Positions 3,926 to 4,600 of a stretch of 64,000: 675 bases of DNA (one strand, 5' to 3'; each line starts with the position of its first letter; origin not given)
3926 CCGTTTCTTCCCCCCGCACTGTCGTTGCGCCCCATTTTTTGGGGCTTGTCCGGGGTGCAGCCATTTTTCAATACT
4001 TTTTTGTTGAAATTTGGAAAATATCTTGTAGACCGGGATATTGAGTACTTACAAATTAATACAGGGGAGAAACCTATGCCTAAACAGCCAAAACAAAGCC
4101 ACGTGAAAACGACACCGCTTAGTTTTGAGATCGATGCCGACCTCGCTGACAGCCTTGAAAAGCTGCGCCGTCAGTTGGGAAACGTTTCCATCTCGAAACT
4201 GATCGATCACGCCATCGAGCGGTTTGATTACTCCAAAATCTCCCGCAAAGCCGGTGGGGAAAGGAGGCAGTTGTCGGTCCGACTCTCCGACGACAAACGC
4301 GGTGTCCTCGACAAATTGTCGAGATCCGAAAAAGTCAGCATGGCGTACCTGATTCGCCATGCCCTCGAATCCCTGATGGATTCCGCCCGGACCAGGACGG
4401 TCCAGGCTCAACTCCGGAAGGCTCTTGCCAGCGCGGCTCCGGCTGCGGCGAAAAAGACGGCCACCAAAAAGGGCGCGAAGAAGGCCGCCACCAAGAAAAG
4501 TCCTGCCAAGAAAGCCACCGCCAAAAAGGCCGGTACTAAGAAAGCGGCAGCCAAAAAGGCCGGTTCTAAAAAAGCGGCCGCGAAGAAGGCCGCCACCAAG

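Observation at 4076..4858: Single-chain tandem RHH protein fused to a histone-H1-like tail: candidate new nucleoid-associated protein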

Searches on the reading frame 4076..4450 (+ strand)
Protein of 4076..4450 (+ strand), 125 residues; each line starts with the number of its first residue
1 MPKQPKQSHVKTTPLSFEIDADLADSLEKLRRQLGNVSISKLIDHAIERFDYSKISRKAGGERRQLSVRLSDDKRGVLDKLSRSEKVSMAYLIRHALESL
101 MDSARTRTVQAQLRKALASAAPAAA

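Call 6: find_homologous_proteins(query=window:4076-4450:+, max_evalue=0.01)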
Query seq(125 aa) (125 aa): 14 proteins with E <= 0.01 among 194 candidates.
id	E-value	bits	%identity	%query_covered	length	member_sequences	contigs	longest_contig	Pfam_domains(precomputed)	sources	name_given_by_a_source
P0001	1.1e-44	169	72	92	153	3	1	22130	PF01402.28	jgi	jgi:predicted transcriptional regulator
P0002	1.0e-42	163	71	93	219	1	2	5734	PF01402.28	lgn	-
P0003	5.4e-42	160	73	88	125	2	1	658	PF01402.28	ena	-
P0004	9.5e-42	159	73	86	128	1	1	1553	-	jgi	jgi:hypothetical protein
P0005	5.3e-37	144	69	84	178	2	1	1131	-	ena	-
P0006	2.5e-36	142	71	82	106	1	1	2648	-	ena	-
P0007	3.2e-33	132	76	73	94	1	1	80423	PF01402.28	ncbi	ncbi:MAG: hypothetical protein AB3N64_07900, partial [Puniceicoccaceae bacterium]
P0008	1.3e-28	117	58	86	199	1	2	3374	-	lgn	-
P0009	2.1e-28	116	55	94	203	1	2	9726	-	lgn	-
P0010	2.4e-28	116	55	94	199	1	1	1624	-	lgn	-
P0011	5.7e-27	112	76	58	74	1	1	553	-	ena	-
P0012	3.7e-21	93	50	86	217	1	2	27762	PF12651.14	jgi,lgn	jgi:hypothetical protein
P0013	2.6e-14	71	76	41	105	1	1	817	-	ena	-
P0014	5.3e-8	51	41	77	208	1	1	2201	PF07382.17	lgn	-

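Call 13: search_solved_structures(query=A1, max_evalue=10, show_alignments=3)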
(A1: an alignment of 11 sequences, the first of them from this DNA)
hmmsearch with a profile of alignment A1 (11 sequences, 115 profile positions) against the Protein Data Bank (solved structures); distinct sequences matched with E-value up to 10: 8.
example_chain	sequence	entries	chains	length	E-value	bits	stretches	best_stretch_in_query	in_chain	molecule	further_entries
6iya_A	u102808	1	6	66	0.049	16.9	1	62-108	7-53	Transcriptional regulator CopG family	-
6kju_A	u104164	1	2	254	0.12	15.7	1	25-69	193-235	Helix-turn-helix transcriptional regulator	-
6ide_A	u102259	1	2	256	0.13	15.6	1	25-69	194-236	Transcriptional regulator LuxR family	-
6ugl_A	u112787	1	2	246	0.13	15.6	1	25-69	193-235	Helix-turn-helix transcriptional regulator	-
7etr_A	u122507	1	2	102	0.19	15.1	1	62-108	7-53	Transcriptional regulator CopG family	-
2mdv_A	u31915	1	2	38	0.57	13.5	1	61-94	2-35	Designed protein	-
5f2l_A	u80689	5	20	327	1.4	12.3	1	64-106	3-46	Tagatose 1,6-diphosphate aldolase 2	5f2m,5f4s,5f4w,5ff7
5f2g_A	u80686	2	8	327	1.4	12.3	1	64-106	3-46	Tagatose 1,6-diphosphate aldolase 2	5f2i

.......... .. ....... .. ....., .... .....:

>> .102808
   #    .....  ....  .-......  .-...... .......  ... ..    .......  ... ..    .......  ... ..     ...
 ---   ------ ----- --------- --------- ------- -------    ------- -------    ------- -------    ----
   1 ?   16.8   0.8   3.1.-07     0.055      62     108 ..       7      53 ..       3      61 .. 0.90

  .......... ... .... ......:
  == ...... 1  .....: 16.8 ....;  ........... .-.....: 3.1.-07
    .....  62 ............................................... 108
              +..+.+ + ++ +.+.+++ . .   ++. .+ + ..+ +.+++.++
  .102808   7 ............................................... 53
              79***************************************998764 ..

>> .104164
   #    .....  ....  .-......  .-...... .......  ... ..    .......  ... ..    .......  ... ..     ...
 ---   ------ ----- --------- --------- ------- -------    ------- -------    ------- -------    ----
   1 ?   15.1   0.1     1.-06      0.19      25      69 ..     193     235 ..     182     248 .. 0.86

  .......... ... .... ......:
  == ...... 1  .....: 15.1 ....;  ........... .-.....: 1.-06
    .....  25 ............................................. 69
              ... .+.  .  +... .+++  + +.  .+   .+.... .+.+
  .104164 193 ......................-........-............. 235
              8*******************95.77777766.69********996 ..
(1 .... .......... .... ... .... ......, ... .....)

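Call 14: find_encoding_contigs(protein=P0001, flank=6000, max_places=2)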
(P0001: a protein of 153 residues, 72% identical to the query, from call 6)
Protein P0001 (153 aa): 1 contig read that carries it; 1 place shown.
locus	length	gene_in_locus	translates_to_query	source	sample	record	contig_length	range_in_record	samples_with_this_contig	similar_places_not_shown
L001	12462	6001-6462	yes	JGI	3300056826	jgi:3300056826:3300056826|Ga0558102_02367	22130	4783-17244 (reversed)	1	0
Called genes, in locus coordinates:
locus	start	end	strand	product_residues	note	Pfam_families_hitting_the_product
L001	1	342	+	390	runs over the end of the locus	PF00155:Aminotran_1_2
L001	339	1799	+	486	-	PF00350:Dynamin_N (faint), PF01926:MMR_HSR1, PF02421:FeoB_N, PF03193:RsgA_GTPase (faint), PF00009:GTP_EFTU, PF01926:MMR_HSR1, PF02421:FeoB_N (weak), PF14714:KH_dom-like, +1 more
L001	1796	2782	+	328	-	PF00551:Formyl_trans_N, PF02911:Formyl_trans_C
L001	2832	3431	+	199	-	PF01476:LysM, PF23473:LysM3_LYK4_5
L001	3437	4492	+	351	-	PF02195:ParB_N, PF17762:HTH_ParB, PF23552:ParB_C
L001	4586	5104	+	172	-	PF03840:SecG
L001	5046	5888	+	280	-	-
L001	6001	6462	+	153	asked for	PF01402:RHH_1 (faint)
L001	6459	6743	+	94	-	-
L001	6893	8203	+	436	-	PF00180:Iso_dh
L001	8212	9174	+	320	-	PF00004:AAA (weak), PF07726:AAA_3, PF07728:AAA_5, PF17863:AAA_lid_2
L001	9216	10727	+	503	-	PF00072:Response_reg, PF07728:AAA_5 (faint), PF00158:Sigma54_activat, PF14532:Sigma54_activ_2, PF25601:AAA_lid_14, PF02954:HTH_8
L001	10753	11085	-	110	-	-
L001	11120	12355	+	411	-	PF03486:HI0933_like, PF07992:Pyr_redox_2 (faint), PF01266:DAO (weak), PF22780:HI0933_like_1st (weak)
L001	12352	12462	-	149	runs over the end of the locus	-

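Call 15: find_encoding_contigs(protein=P0012, flank=6000, max_places=2)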
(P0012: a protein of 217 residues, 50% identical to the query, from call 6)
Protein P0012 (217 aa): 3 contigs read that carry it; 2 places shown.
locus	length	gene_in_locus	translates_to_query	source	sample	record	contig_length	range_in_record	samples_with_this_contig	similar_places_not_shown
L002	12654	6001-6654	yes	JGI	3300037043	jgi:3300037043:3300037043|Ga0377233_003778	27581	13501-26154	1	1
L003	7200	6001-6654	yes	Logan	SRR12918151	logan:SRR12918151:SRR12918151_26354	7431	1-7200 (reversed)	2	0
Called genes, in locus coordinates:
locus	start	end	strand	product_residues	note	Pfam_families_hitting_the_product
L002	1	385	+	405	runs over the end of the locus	PF00155:Aminotran_1_2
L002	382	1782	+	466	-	PF00350:Dynamin_N (faint), PF01926:MMR_HSR1, PF02421:FeoB_N, PF03193:RsgA_GTPase (faint), PF08477:Roc (faint), PF00009:GTP_EFTU, PF01926:MMR_HSR1, PF14714:KH_dom-like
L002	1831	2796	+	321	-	PF00551:Formyl_trans_N, PF02911:Formyl_trans_C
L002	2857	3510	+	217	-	PF23473:LysM3_LYK4_5, PF01476:LysM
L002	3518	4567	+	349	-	PF02195:ParB_N, PF17762:HTH_ParB, PF23552:ParB_C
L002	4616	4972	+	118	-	PF03840:SecG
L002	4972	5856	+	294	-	PF17131:TP_0789-like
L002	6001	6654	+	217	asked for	PF12651:RHH_3 (faint)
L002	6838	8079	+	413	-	PF00180:Iso_dh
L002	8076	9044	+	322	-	PF20030:bpMoxR (weak), PF00004:AAA (weak), PF07726:AAA_3, PF07728:AAA_5, PF17863:AAA_lid_2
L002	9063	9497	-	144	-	-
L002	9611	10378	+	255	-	PF00459:Inositol_P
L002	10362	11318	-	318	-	PF00126:HTH_1, PF03466:LysR_substrate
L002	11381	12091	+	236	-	PF01168:Ala_racemase_N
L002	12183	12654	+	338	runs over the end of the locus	PF00180:Iso_dh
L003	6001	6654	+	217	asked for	PF12651:RHH_3 (faint)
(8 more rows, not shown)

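Call 16: find_encoding_contigs(protein=P0009, flank=6000, max_places=2)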
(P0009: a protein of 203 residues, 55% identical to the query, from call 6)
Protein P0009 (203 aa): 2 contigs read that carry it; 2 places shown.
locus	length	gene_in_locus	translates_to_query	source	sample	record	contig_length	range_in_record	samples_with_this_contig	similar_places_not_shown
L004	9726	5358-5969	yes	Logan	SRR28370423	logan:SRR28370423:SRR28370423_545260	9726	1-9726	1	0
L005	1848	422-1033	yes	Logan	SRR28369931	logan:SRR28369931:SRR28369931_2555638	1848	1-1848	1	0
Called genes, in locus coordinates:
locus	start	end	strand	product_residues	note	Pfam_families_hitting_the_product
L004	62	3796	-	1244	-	PF02574:S-methyl_trans, PF00809:Pterin_bind, PF02607:B12-binding_2, PF02310:B12-binding, PF02965:Met_synt_B12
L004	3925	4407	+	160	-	PF03840:SecG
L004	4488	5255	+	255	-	-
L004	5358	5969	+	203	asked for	-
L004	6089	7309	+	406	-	PF00180:Iso_dh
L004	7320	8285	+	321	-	PF20030:bpMoxR (weak), PF00004:AAA (weak), PF07726:AAA_3, PF07728:AAA_5, PF17863:AAA_lid_2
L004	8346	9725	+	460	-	?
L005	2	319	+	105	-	?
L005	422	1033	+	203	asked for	-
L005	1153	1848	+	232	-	?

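Call 18: predict_structure(alignment_id=A1)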
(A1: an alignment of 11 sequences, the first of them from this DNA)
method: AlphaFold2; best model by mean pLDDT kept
length: 125 residues; sequences in the alignment: 11
mean_pLDDT: 76.1   pTM: 0.63
mean pLDDT of the five models: 76.1, 74.7, 74.0, 73.3, 71.8
residues with pLDDT >= 90: 0; 70-90: 99; 50-70: 12; < 50: 14
segments of 3 or more residues with pLDDT < 50: 1-9, 121-125
pLDDT, mean of each block of 10 residues (from residue 1): 46 81 86 83 84 65 79 85 85 86 78 73 40
secondary structure, 60 per line:
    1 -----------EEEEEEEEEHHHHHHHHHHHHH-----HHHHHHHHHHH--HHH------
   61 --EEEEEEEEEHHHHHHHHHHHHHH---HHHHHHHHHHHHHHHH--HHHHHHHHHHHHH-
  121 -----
elements in order: E12-20 H21-33 H39-49 E63-71 H72-85 H89-104 H107-119

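Call 20: search_protein_representatives(alignment_id=A1)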
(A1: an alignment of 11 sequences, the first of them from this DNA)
Query: 11 sequences, 115 profile positions. Proteins with E-value up to 0.001 (for the whole library): 234; up to 1e-10: 134; up to 1e-30: 9. The best 150 are listed.
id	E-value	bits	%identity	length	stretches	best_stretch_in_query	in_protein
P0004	1.1e-51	190.0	-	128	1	5-114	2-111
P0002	4.1e-49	181.6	-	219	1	1-114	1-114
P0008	3.8e-44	165.6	-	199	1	6-114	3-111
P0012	7.8e-44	164.6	-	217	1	3-114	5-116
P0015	1.1e-42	160.9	-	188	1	5-114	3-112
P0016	1.3e-34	134.9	-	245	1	3-114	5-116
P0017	3.3e-34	133.6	-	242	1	6-111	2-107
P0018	1.3e-33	131.6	-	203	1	1-113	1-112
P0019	3.2e-32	127.2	-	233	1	6-107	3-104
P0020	1.0e-29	119.1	-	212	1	3-114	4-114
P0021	2.5e-28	114.6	-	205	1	3-114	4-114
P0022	8.8e-28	112.9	-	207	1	3-114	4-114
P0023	3.2e-26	107.8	-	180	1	4-114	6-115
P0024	3.3e-26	107.8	-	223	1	3-113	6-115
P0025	3.8e-23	97.9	-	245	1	3-113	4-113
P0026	1.3e-22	96.2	-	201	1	1-101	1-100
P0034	4.3e-17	78.4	-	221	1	7-101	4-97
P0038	1.5e-16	76.6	-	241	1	5-100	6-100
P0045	1.5e-15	73.4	-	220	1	1-97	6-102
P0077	9.9e-14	67.6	-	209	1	2-104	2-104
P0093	4.7e-13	65.4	-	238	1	3-100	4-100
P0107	2.8e-12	62.9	-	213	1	4-98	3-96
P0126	1.5e-11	60.5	-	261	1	4-95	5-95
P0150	3.3e-10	56.2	-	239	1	4-109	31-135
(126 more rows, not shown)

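Call 22: fold_search(model_id=the predicted structure, library=pdb)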
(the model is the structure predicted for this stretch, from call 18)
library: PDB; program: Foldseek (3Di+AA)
matches with E <= 10: 140; with E <= 0.001: 0
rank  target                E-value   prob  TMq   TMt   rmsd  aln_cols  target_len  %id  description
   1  9f0y_E                2.0e-03  1.00  0.58  0.65  10.6       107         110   17  CryoEM structure of the F plasmid relaxosome with TraI in its TE mode, derived from the ss-27_+8ds+9_+143-R Locally-re (released 2025-06-04)
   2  9f0z_E                2.4e-03  1.00  0.57  0.64  10.8       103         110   16  CryoEM structure of the F plasmid relaxosome with truncated TraI1-863 in its TE mode, derived from the ss-27_+8ds+9_+1 (released 2025-06-04)
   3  9f10_E                2.7e-03  1.00  0.57  0.63   2.5        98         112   15  CryoEM structure of the F plasmid relaxosome with TraI in its TE mode, without accessory protein TraM. Derived from th (released 2025-06-04)
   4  9f12_E                3.0e-03  1.00  0.57  0.64   2.5        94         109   15  CryoEM structure of the F plasmid relaxosome with oriT DNA ss-27_-3ds-2_+143 and TraI its TE mode, derived from ss-27_ (released 2025-06-04)
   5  9f0x_E                6.2e-03  1.00  0.58  0.63  10.9       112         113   15  CryoEM structure of the F plasmid relaxosome in its pre-initiation state, derived from the ds-27_+143-R Locally-refine (released 2025-06-04)
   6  9f0y_F                1.1e-02  1.00  0.56  0.59   6.3       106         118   16  CryoEM structure of the F plasmid relaxosome with TraI in its TE mode, derived from the ss-27_+8ds+9_+143-R Locally-re (released 2025-06-04)
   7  9f0x_F                2.6e-02  1.00  0.57  0.59  11.0       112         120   15  CryoEM structure of the F plasmid relaxosome in its pre-initiation state, derived from the ds-27_+143-R Locally-refine (released 2025-06-04)
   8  9f0y_G                3.3e-02  1.00  0.56  0.65   2.5        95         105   17  CryoEM structure of the F plasmid relaxosome with TraI in its TE mode, derived from the ss-27_+8ds+9_+143-R Locally-re (released 2025-06-04)
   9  9f11_G                4.3e-02  1.00  0.58  0.69   2.4        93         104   15  CryoEM structure of the F plasmid relaxosome with oriT DNA ss-27_+3ds+4_+143 and TraI its TE mode, derived from ss-27_ (released 2025-06-04)
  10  9f0x_G                1.3e-01  0.99  0.55  0.66   4.5        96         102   14  CryoEM structure of the F plasmid relaxosome in its pre-initiation state, derived from the ds-27_+143-R Locally-refine (released 2025-06-04)
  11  9f0z_G                1.7e-01  0.99  0.56  0.63   2.5        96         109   14  CryoEM structure of the F plasmid relaxosome with truncated TraI1-863 in its TE mode, derived from the ss-27_+8ds+9_+1 (released 2025-06-04)
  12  8s6l                  3.1e-01  0.13  0.22  0.07  15.5       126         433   17  AzeD dehydratase of Pseudomonas aeruginosa (released 2025-03-12)
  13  8cvo_I                7.2e-01  0.09  0.23  0.19  17.4       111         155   19  Cutibacterium acnes 30S ribosomal subunit with Sarecycline bound, head domain only in the local refined map (released 2023-03-15)
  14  4lrv_K                8.7e-01  0.28  0.38  0.44   4.9       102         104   17  Crystal structure of DndE from Escherichia coli B7A involved in DNA phosphorothioation modification (released 2013-08-28)
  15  4lrv_N                9.2e-01  0.35  0.39  0.45   5.1       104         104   17  Crystal structure of DndE from Escherichia coli B7A involved in DNA phosphorothioation modification (released 2013-08-28)
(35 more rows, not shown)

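Call 28: find_related_loci(query=A1, collection=genome_contigs, flank=6000)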
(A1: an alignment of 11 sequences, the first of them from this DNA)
Query A1 (125 aa) in genome_contigs; peptide patterns used: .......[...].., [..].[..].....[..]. (x = any residue, [..] = any of these).
73 stretches matched a pattern; 14 encode a relative of the query (tblastn E <= 1e-3); 14 distinct loci.
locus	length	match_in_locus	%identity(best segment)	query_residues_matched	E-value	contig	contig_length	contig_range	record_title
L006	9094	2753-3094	94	1-114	4e-69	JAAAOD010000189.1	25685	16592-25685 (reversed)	MAG: Verrucomicrobia bacterium isolate GSL.Bin15 NODE_1080_length_25685_cov_0.617235, whole genome shotgun sequence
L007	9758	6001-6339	73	7-119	2e-51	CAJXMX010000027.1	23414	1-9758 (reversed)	MAG TPA_asm: uncultured Opitutales bacterium isolate SRR6201619_bin.15_MetaBAT_v2.12.1_MAG genome assembly, contig: NODE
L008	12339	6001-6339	72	7-119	1e-51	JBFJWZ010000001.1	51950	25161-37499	MAG: Oceanipulchritudo sp. isolate Mix_sand19.2022.05.G.36 k141_3413642_length_51950_cov_8.5646, whole genome shotgun se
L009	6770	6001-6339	72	7-119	2e-51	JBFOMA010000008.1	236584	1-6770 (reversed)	MAG: Puniceicoccaceae bacterium isolate PD13Bin-3-1 c_000000000008, whole genome shotgun sequence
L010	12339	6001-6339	73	7-119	2e-50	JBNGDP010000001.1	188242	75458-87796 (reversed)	MAG: Oceanipulchritudo sp. isolate E05-032 bin78.fa-1, whole genome shotgun sequence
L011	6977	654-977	72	7-114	7e-50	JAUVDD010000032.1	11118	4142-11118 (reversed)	MAG: Puniceicoccales bacterium isolate CSMAG_288 CSMAG_288_k141_3846189_length_11118_cov_8.0000, whole genome shotgun se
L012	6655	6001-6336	70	7-118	2e-49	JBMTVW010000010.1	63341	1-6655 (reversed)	MAG: Opitutales bacterium isolate LKB_V8_S20_100percent_par_LKB_V8_S20_maxbin.039_sub NODE_135_length_63341_cov_10.64538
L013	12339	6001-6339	72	7-119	2e-49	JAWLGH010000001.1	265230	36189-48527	MAG: Oceanipulchritudo sp. isolate 21BLK6-1.bin.89 NODE_4_length_265230_cov_7.146577, whole genome shotgun sequence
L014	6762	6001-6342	70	6-119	1e-48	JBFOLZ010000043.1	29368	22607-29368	MAG: Puniceicoccaceae bacterium isolate PD13Bin-3-4 c_000000000043, whole genome shotgun sequence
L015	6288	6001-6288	73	6-101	3e-42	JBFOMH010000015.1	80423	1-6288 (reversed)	MAG: Puniceicoccaceae bacterium isolate E07Bin-2-1 c_000000000015, whole genome shotgun sequence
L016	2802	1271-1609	58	12-124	8e-37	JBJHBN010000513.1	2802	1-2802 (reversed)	MAG: Opitutales bacterium isolate SF2967_J5348.semibin_refined.022_sub NODE_42701_length_2802_cov_1.150280, whole genome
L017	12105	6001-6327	58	12-120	2e-35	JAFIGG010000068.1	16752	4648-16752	MAG: Opitutales bacterium isolate Super_Day4_Bin.8 NODE_1319_length_16752_cov_19.128107, whole genome shotgun sequence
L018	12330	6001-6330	45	6-116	3e-22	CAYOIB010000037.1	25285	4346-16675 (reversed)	MAG TPA_asm: uncultured Puniceicoccaceae bacterium isolate SRP220891_co3_381 genome assembly, contig: NODE_2242_length_2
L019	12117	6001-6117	46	64-102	2e-5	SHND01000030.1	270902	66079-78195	MAG: Chloroflexota bacterium isolate Bin6 c_000000000010, whole genome shotgun sequence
